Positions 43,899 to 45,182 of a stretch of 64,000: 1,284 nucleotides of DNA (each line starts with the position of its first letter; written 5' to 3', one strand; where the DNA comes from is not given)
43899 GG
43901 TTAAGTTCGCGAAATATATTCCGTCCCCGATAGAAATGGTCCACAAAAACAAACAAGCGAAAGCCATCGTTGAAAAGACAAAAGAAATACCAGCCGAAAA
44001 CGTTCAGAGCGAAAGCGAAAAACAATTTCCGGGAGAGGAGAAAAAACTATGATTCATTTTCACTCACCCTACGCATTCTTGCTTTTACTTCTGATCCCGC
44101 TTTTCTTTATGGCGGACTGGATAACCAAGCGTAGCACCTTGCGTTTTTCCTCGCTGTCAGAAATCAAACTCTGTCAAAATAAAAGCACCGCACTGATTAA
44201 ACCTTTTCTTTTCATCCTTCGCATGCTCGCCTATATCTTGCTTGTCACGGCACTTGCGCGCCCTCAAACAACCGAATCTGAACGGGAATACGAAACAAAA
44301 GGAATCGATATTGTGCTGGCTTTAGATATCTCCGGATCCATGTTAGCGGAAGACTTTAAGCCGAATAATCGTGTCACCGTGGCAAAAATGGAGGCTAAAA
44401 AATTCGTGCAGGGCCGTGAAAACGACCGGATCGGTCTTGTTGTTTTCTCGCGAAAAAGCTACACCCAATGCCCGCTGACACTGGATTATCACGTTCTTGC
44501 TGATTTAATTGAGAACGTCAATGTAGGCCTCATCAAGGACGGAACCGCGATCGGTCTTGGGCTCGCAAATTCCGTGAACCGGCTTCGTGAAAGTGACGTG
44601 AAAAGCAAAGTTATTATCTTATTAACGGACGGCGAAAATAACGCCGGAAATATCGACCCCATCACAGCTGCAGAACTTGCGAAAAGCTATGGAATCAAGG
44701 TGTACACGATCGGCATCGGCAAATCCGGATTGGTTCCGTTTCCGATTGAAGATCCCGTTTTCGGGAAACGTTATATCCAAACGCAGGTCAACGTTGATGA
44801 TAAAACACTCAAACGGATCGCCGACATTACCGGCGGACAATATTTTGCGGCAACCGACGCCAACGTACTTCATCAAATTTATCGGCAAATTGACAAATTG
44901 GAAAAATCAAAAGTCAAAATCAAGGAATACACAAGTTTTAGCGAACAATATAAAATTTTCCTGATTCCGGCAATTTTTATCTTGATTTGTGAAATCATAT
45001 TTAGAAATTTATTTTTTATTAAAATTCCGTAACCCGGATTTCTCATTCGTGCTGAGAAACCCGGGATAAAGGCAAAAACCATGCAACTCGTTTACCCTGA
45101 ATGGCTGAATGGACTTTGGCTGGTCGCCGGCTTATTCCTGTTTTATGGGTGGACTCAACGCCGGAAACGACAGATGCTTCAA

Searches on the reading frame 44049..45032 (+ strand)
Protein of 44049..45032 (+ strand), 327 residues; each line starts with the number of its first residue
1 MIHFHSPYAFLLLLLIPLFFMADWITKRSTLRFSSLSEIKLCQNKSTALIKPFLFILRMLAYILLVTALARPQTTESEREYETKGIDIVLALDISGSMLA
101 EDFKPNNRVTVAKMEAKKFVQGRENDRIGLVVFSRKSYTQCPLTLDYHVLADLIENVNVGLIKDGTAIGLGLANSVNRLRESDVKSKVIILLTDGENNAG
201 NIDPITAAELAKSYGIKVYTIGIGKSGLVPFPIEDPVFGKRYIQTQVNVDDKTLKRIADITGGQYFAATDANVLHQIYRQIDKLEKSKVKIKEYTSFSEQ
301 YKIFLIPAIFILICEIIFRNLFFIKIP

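Call 48: find_homologous_proteins(query=window:44049-45032:+, max_evalue=1e-30)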
Query window:44049-45032:+ (327 aa): 8000 proteins with E <= 1e-30 among 8000 candidates; the best 120 are listed.
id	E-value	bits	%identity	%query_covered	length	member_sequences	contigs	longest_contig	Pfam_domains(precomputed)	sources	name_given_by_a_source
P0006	5.9e-210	714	100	100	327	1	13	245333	PF06707.18,PF00092.35,PF13519.13,PF07584.17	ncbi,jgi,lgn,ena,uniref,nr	ncbi:MAG: aerotolerance regulator BatA [Omnitrophica bacterium RIFCSPLOWO2_12_FULL_44_17]|uniref:Aer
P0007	7.4e-172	589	80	100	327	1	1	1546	PF00092.35,PF13519.13,PF07584.17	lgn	-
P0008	5.6e-147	507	70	100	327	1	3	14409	PF00092.35,PF13519.13,PF07584.17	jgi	-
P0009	2.2e-146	505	69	100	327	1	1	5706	PF00092.35,PF13519.13,PF07584.17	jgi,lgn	-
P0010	4.0e-141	488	68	100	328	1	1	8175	PF00092.35,PF13519.13,PF07584.17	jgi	jgi:Ca-activated chloride channel family protein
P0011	4.9e-138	478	67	100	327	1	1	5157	PF00092.35,PF13519.13,PF07584.17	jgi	-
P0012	1.1e-137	477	66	100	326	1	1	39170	PF00092.35,PF13519.13,PF07584.17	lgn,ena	-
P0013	2.6e-137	475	66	100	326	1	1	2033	PF00092.35,PF13519.13,PF07584.17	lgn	-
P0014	1.4e-136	473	65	100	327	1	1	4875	PF00092.35,PF13519.13,PF07584.17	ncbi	-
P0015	1.7e-136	473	66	100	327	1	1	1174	PF00092.35,PF13519.13,PF07584.17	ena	-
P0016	3.7e-136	471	64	100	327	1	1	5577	PF00092.35,PF13519.13,PF07584.17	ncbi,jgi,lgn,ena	-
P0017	4.6e-136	471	64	100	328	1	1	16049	PF00092.35,PF13519.13,PF07584.17,PF01882.26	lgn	-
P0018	7.6e-136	470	62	100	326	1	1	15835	PF00092.35,PF13519.13,PF07584.17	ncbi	-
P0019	1.3e-135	470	64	100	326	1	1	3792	PF00092.35,PF13519.13,PF07584.17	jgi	jgi:Ca-activated chloride channel homolog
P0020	1.5e-135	469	65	100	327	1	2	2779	PF00092.35,PF13519.13,PF07584.17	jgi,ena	-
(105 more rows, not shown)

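Call 49: find_encoding_contigs(protein=P0008, flank=10000, max_places=2)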
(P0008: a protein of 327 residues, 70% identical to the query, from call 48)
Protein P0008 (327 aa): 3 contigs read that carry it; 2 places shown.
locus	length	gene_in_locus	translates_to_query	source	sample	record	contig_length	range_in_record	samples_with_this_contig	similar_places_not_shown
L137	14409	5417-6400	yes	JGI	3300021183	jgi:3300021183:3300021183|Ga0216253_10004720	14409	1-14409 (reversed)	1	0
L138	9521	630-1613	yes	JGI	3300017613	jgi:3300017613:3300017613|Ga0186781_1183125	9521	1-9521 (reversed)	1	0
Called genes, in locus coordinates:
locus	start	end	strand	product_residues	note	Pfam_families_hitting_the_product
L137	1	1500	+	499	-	?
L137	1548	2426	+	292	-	-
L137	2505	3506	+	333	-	-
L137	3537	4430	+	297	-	PF01882:DUF58, PF13519:VWA_2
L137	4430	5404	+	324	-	-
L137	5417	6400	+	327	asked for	PF07584:BatA, PF00092:VWA, PF13519:VWA_2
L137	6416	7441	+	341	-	PF07584:BatA (weak), PF00092:VWA, PF13519:VWA_2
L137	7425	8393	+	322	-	PF13414:TPR_11, PF14559:TPR_19 (weak), PF13424:TPR_12, PF13432:TPR_16, PF00515:TPR_1, PF07719:TPR_2, PF13181:TPR_8, PF13414:TPR_11, +7 more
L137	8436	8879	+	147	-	PF09424:YqeY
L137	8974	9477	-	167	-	PF01327:Pep_deformylase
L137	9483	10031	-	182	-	PF13291:ACT_4 (faint), PF13740:ACT_6, PF01842:ACT (weak)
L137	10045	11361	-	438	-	PF01743:PolyA_pol, PF01966:HD (faint), PF12627:PolyA_pol_RNAbd, PF13735:tRNA_NucTran2_2 (weak)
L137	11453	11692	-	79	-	PF00708:Acylphosphatase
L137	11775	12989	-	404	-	PF07690:MFS_1, PF03092:BT1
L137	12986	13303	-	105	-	-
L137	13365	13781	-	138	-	-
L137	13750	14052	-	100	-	-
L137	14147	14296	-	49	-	-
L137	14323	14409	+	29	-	?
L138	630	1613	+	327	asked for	PF07584:BatA, PF00092:VWA, PF13519:VWA_2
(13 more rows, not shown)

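Call 50: find_encoding_contigs(protein=P0012, flank=10000, max_places=1)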
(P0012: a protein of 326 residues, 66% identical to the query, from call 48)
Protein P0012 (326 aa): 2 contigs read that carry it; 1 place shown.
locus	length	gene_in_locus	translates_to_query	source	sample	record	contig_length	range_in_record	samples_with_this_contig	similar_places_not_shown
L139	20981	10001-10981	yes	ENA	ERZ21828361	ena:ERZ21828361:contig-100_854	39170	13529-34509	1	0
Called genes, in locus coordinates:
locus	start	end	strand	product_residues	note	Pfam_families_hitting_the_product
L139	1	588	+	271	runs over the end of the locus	PF00218:IGPS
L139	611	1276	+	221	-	PF00697:PRAI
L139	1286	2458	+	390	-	PF13188:PAS_8 (faint), PF00512:HisKA (weak), PF02518:HATPase_c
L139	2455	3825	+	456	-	PF00072:Response_reg, PF01078:Mg_chelatase (faint), PF00158:Sigma54_activat, PF14532:Sigma54_activ_2, PF07724:AAA_2 (weak), PF07728:AAA_5 (weak), PF25601:AAA_lid_14, PF02954:HTH_8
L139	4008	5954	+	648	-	PF00012:HSP70, PF06723:MreB_Mbl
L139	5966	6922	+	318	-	-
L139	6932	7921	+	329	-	PF20030:bpMoxR, PF05496:RuvB_N (faint), PF00004:AAA (faint), PF07726:AAA_3, PF07728:AAA_5, PF17863:AAA_lid_2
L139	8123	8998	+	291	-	PF01882:DUF58, PF00092:VWA (weak), PF13519:VWA_2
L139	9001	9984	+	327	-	-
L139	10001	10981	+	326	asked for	PF07584:BatA, PF00092:VWA, PF13519:VWA_2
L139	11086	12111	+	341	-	PF00092:VWA, PF13519:VWA_2, PF13768:VWA_3 (faint)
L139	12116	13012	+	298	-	PF13432:TPR_16, PF13414:TPR_11, PF14559:TPR_19, PF13424:TPR_12, PF13432:TPR_16, PF00515:TPR_1, PF07719:TPR_2, PF13414:TPR_11, +8 more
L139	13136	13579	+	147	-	PF09424:YqeY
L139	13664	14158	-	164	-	PF01327:Pep_deformylase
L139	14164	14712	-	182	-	PF13291:ACT_4 (faint), PF13740:ACT_6, PF22629:ACT_AHAS_ss (faint), PF01842:ACT, PF13740:ACT_6 (weak)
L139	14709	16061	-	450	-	PF01743:PolyA_pol, PF12627:PolyA_pol_RNAbd, PF01966:HD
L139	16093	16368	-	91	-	PF00708:Acylphosphatase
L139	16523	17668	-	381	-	PF03092:BT1, PF07690:MFS_1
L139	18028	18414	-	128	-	-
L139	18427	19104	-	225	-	PF01135:PCMT, PF13489:Methyltransf_23 (weak), PF00398:RrnaAD (weak), PF13649:Methyltransf_25, PF13847:Methyltransf_31, PF08241:Methyltransf_11 (weak)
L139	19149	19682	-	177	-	-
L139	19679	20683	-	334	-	PF02646:RmuC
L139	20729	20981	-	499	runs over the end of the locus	PF00575:S1 (faint), PF10150:RNase_E_G, PF20833:RNase_E_G_Thio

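Call 51: find_encoding_contigs(protein=P0007, flank=10000, max_places=1)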
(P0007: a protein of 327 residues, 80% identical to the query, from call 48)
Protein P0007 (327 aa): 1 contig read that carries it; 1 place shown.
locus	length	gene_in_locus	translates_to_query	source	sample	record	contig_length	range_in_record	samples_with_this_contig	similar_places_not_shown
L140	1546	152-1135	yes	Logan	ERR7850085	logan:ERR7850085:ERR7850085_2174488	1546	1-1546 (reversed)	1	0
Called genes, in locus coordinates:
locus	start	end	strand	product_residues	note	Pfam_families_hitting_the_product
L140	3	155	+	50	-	?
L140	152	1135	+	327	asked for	PF07584:BatA, PF00092:VWA, PF13519:VWA_2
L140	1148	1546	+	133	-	?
